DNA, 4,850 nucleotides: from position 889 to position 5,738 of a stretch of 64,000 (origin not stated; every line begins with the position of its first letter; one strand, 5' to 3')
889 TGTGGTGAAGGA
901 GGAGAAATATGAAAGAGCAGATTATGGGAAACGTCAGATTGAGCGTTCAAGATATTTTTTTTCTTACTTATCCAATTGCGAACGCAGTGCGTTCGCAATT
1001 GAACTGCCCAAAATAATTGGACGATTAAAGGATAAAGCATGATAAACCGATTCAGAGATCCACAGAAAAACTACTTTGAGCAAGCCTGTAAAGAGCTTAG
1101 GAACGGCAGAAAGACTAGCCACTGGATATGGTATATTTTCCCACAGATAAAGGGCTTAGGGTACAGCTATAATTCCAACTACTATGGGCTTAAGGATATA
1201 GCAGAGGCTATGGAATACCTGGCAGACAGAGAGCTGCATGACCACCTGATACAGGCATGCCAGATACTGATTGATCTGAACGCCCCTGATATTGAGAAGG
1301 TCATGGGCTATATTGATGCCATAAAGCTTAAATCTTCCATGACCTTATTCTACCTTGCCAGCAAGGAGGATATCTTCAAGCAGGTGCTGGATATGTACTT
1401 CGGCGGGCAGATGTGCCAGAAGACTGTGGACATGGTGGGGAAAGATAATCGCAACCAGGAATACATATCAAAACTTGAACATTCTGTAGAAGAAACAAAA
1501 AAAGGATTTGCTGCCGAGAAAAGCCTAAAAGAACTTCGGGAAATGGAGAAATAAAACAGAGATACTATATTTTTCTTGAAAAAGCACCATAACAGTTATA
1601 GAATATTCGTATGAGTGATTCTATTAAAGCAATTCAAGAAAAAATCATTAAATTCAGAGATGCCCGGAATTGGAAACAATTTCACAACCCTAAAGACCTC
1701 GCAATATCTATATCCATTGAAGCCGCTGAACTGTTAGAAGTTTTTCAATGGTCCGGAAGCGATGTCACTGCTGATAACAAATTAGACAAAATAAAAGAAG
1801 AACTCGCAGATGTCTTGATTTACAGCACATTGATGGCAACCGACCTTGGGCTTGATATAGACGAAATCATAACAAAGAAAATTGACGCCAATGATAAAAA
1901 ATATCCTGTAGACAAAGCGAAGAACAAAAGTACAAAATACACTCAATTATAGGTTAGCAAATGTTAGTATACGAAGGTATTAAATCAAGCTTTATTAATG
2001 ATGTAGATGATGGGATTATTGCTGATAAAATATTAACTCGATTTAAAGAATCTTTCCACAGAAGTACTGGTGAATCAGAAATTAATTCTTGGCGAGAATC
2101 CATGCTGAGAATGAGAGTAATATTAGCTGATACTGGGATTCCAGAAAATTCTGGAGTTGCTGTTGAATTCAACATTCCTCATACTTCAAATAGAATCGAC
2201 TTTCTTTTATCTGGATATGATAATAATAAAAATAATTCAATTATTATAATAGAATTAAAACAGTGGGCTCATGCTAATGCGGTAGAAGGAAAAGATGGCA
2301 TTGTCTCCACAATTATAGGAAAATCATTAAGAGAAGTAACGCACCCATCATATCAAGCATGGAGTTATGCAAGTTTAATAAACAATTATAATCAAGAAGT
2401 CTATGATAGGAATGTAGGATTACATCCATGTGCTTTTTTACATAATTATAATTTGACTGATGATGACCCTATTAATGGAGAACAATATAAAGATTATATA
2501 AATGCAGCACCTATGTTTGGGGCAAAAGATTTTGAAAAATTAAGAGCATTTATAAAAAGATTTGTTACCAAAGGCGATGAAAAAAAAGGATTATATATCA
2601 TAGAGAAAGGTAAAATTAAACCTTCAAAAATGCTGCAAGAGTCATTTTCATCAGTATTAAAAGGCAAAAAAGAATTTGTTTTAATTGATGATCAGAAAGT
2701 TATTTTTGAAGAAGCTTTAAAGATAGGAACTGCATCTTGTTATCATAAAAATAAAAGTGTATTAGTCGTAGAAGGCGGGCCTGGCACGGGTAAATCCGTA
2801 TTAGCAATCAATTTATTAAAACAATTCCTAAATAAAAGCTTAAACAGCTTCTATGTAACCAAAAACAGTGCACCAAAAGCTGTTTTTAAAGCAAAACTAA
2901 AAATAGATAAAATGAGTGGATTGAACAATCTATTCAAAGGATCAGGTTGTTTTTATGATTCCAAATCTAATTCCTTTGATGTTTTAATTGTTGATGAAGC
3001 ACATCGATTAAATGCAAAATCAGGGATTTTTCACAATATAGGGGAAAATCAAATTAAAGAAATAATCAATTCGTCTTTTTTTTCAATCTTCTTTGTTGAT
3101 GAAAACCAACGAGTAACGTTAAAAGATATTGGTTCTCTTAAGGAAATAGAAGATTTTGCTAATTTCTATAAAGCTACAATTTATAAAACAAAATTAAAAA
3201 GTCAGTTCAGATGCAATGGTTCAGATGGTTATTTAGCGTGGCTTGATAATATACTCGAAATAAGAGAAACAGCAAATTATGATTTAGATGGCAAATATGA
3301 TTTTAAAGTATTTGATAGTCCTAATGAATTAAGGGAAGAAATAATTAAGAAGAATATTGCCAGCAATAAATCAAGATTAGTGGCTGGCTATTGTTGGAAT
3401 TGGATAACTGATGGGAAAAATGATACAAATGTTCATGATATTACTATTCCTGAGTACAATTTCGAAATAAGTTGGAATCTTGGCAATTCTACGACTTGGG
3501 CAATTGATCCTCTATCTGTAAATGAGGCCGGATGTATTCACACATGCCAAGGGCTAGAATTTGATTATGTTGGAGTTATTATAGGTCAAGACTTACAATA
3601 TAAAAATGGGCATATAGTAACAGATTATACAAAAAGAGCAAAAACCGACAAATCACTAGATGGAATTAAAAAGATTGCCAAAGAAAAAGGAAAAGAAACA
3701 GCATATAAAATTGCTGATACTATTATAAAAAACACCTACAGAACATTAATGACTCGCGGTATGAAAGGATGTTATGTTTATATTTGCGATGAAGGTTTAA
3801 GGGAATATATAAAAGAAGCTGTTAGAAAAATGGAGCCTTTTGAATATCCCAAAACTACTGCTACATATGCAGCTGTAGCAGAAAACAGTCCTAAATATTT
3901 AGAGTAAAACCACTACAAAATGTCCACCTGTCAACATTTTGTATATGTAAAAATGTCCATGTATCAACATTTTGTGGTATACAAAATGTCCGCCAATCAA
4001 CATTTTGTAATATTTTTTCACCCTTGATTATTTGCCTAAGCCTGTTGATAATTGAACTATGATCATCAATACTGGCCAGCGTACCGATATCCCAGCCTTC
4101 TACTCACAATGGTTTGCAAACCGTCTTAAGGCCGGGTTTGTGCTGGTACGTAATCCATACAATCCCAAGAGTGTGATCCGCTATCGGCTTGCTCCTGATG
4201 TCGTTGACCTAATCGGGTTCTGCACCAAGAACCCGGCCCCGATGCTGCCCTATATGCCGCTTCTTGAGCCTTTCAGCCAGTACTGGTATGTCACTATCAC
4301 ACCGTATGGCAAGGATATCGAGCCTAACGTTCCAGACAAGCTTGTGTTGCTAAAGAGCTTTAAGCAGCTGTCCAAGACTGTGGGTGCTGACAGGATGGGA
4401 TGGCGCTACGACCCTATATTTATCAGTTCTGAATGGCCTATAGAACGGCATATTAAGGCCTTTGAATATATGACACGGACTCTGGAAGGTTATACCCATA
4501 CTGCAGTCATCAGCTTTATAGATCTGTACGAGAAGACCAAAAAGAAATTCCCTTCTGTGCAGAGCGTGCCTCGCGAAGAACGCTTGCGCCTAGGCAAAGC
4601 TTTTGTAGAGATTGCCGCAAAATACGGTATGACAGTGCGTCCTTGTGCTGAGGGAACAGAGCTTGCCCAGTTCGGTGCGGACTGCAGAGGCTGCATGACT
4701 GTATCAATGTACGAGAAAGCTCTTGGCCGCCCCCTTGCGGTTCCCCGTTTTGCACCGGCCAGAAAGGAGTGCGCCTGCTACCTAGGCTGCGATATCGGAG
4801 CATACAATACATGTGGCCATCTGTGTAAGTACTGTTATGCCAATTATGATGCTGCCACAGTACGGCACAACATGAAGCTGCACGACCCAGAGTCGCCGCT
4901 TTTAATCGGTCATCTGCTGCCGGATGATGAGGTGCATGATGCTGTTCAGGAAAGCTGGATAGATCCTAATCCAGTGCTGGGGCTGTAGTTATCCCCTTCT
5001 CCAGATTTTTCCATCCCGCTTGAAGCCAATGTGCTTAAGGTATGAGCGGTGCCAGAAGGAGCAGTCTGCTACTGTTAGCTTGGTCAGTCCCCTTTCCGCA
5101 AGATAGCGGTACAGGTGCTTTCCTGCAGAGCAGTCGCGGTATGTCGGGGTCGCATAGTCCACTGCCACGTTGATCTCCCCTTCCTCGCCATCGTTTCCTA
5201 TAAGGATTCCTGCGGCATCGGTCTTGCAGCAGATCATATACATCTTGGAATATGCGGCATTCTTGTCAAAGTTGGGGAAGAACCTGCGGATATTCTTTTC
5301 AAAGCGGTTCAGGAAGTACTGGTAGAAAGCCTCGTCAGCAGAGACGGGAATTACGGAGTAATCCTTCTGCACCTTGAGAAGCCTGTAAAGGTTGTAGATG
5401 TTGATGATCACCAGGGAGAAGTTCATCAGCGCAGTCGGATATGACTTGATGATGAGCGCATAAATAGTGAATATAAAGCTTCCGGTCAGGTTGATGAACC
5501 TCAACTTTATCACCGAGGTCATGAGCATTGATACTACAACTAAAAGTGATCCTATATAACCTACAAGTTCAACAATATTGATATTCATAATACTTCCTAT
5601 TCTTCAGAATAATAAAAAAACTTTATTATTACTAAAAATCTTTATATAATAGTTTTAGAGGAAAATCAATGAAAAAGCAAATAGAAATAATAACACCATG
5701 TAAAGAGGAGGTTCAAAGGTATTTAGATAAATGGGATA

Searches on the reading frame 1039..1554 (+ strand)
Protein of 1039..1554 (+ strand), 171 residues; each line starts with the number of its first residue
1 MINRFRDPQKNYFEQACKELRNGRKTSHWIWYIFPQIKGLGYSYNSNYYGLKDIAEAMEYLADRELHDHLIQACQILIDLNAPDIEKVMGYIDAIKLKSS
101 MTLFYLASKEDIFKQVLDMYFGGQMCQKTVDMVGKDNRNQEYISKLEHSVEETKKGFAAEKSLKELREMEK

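Call 95: search_protein_families(library=pfam, proteins=[window:1039-1554:+], max_evalue=0.001)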
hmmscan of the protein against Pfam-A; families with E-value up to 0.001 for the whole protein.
window:1039-1554:+ (171 aa): 1 family
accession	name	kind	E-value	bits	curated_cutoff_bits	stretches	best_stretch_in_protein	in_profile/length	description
PF08837.16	DUF1810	-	1.4e-47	161.5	25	1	2-132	4-135/136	Protein of unknown function (DUF1810)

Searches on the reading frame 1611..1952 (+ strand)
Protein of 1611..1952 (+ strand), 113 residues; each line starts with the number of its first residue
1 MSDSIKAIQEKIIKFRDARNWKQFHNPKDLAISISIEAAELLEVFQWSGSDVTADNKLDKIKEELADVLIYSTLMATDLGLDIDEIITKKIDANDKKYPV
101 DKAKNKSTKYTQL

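Call 95: search_protein_families(library=pfam, proteins=[window:1611-1952:+], max_evalue=0.001)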
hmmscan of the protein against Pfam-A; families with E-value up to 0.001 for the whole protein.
window:1611-1952:+ (113 aa): 2 families
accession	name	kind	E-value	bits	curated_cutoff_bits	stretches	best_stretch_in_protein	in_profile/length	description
PF12643.12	MazG-like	-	3.7e-22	78.8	27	1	32-113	1-85/85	MazG-like family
PF03819.22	MazG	-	0.00011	22.8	22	1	34-91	10-66/74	MazG nucleotide pyrophosphohydrolase domain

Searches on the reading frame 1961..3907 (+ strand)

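Call 95: search_protein_families(library=pfam, proteins=[window:1961-3907:+], max_evalue=0.001)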
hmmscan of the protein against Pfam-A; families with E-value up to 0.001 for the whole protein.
window:1961-3907:+ (648 aa): 5 families
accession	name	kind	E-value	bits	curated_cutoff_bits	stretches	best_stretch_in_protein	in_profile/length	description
PF09848.15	SLFN-g3_helicase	-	8e-101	338.3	24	1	265-610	1-354/354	Schlafen group 3, DNA/RNA helicase domain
PF13401.12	AAA_22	-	5e-07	30.5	27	1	263-353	3-97/130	AAA domain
PF04851.21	ResIII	-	3.8e-06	27.4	22.5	0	334-369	121-147/164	Type III restriction enzyme, res subunit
PF20720.3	nSTAND3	-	0.00025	21.2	27.2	1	262-306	14-58/155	Novel STAND NTPase 3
PF01443.25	Viral_helicase1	-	0.0008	19.7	21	0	268-351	1-72/228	Viral superfamily 1 RNA helicase core domain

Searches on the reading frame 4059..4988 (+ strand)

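Call 95: search_protein_families(library=pfam, proteins=[window:4059-4988:+], max_evalue=0.001)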
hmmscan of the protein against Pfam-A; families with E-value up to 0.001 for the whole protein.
window:4059-4988:+ (309 aa): 1 family
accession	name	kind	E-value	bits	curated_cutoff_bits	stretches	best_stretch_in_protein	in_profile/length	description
PF08902.16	DUF1848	-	7.2e-95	318.2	30.5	1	2-261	1-262/262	Domain of unknown function (DUF1848)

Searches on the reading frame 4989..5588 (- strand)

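Call 95: search_protein_families(library=pfam, proteins=[window:4989-5588:-], max_evalue=0.001)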
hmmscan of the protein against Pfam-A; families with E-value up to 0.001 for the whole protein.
window:4989-5588:- (199 aa): 1 family
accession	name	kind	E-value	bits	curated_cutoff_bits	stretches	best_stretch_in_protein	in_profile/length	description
PF10688.14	Imp-YgjV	-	2.2e-08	34.5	23.5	1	5-72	90-157/159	Bacterial inner membrane protein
